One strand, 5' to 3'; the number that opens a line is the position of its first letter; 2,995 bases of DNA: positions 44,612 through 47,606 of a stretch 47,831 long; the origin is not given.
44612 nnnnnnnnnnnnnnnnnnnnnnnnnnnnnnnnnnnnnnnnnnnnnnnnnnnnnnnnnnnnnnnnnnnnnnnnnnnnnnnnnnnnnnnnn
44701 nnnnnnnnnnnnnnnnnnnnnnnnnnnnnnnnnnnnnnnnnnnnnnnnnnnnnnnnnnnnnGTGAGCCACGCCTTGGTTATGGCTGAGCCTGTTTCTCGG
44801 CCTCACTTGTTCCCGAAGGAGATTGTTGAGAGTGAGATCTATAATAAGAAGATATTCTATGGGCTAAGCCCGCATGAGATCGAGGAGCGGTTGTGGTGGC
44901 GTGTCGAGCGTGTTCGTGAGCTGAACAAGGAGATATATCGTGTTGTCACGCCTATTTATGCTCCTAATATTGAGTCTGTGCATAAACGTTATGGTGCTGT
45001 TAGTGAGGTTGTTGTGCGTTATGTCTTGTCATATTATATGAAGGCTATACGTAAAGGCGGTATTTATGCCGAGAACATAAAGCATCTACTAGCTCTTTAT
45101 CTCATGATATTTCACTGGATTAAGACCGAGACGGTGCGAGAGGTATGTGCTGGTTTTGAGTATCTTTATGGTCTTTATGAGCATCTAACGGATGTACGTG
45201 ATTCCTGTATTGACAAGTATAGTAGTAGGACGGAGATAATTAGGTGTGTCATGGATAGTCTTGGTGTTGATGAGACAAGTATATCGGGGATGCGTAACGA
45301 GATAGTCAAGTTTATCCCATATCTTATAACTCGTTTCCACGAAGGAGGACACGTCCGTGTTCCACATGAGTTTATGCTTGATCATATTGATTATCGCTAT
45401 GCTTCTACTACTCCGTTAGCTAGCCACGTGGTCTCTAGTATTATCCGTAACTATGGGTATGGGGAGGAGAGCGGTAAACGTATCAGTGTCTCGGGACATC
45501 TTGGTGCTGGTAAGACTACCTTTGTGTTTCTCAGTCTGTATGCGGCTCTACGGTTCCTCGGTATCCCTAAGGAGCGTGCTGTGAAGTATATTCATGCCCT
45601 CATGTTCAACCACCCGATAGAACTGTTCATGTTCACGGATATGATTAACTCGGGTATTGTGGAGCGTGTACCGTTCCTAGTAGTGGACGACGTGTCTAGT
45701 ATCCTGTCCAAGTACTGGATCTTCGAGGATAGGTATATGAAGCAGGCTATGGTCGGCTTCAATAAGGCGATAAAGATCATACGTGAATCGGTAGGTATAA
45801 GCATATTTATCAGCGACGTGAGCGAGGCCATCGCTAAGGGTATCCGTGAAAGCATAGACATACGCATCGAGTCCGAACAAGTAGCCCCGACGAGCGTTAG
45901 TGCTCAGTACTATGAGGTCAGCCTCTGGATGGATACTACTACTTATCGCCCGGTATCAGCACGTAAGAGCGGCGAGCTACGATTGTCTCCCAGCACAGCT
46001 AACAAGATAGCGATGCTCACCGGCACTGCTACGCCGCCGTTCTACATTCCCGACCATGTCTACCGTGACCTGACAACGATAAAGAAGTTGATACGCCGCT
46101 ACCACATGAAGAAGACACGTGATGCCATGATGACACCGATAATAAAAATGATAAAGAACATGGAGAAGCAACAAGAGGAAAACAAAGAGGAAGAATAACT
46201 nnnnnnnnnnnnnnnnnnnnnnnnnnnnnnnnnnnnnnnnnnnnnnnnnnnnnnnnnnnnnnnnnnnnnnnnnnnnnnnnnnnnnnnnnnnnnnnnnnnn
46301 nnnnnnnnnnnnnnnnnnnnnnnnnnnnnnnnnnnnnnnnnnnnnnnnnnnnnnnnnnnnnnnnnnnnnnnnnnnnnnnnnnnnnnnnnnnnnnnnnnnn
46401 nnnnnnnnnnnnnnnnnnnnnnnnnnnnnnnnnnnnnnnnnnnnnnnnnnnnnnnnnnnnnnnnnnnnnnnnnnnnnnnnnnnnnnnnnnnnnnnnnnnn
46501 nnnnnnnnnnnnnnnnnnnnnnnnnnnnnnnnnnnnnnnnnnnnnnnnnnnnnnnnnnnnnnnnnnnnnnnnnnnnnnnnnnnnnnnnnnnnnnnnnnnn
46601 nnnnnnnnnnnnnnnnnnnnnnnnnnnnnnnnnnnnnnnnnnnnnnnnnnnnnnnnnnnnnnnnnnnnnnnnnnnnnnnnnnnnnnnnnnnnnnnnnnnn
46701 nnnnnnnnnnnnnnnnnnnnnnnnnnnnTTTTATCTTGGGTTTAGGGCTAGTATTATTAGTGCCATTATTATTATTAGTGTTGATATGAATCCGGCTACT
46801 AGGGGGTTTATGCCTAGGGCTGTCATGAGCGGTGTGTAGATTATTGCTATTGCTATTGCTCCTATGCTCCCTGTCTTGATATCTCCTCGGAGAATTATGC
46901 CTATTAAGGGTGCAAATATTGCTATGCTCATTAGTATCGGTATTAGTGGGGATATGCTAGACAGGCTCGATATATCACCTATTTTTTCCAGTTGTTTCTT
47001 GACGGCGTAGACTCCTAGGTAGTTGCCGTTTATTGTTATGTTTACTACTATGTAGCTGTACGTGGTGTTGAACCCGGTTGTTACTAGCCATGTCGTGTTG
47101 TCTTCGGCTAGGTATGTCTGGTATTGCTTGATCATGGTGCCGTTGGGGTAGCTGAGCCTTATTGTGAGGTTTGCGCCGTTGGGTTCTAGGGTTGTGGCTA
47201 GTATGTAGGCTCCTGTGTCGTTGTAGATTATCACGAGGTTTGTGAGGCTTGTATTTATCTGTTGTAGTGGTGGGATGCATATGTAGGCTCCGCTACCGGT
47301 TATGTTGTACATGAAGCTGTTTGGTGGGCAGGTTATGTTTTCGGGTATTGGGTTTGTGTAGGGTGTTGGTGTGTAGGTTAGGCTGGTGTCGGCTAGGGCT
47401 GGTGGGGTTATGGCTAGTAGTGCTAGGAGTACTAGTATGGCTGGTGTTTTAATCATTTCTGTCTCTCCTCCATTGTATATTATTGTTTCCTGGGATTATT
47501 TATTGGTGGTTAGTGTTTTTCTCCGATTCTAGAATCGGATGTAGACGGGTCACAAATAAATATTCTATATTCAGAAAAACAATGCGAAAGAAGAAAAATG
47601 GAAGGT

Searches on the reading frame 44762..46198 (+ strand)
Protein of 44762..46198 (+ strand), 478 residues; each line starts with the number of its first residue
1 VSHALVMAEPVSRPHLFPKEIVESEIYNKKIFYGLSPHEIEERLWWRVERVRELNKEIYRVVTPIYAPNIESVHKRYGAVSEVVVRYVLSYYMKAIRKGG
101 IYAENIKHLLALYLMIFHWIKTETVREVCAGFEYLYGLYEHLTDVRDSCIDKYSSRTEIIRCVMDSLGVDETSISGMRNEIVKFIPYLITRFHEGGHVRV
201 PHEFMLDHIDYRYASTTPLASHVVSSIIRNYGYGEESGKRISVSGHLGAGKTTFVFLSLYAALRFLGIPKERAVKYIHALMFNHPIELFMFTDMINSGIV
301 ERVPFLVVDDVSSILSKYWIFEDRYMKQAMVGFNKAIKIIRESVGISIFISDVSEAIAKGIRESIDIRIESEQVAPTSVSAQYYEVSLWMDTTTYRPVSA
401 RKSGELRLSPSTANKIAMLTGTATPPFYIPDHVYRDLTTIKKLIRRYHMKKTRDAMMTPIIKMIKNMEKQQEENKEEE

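Call 5: search_protein_families(library=pfam, proteins=[window:44762-46198:+], max_evalue=0.01)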
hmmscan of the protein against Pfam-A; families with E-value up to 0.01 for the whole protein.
window:44762-46198:+ (478 aa): 0 families

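Call 31: find_encoding_contigs(protein=window:44762-46195:+, flank=10000, max_places=3)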
Protein seq(478 aa) (478 aa): no gene with exactly this product is on record in the collection.

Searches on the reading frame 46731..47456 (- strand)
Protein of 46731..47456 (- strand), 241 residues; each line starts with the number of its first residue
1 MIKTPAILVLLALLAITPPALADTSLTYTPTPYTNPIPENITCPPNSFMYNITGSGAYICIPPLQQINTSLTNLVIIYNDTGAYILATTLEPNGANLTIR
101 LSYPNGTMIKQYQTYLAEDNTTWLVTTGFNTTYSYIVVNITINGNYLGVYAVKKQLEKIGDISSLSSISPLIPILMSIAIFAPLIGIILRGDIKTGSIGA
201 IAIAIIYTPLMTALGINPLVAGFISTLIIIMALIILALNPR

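Call 20: search_protein_families(library=pfam, proteins=[window:46731-47456:-], max_evalue=0.01)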
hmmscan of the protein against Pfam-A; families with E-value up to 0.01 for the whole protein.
window:46731-47456:- (241 aa): 0 families

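Call 56: find_encoding_contigs(protein=window:46731-47456:-, flank=10000, max_places=2)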
Protein window:46731-47456:- (241 aa): 1 contig read that carries it; 1 place shown.
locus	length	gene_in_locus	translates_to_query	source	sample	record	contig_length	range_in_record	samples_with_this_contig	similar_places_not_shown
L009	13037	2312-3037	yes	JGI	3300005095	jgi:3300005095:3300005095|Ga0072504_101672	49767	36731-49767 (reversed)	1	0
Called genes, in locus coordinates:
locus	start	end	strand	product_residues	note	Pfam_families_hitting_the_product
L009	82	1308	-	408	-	PF00534:Glycos_transf_1, PF13692:Glyco_trans_1_4 (weak)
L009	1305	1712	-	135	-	-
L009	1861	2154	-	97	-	-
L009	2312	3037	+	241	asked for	-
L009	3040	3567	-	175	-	-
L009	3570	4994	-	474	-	-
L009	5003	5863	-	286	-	-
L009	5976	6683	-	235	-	-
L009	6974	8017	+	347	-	PF02086:MethyltransfD12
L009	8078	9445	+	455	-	PF01519:DUF16 (faint), PF07889:DUF1664 (faint), PF19220:Rod_CreS (weak), PF24161:CCDC39, PF28019:HmpF (faint), PF04102:SlyX (faint)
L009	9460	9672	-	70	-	-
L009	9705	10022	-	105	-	-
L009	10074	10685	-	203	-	PF00239:Resolvase, PF13309:HTH_22 (weak), PF02796:HTH_7, PF04545:Sigma70_r4 (weak), PF13936:HTH_38, PF08279:HTH_11 (weak), PF13384:HTH_23, PF13551:HTH_29, +2 more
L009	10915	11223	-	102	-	-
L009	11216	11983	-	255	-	-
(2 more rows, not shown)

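Call 76: search_protein_families(library=phrogs, proteins=[window:46731-47456:-], max_evalue=0.01)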
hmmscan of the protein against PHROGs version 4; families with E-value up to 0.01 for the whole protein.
window:46731-47456:- (241 aa): 0 families
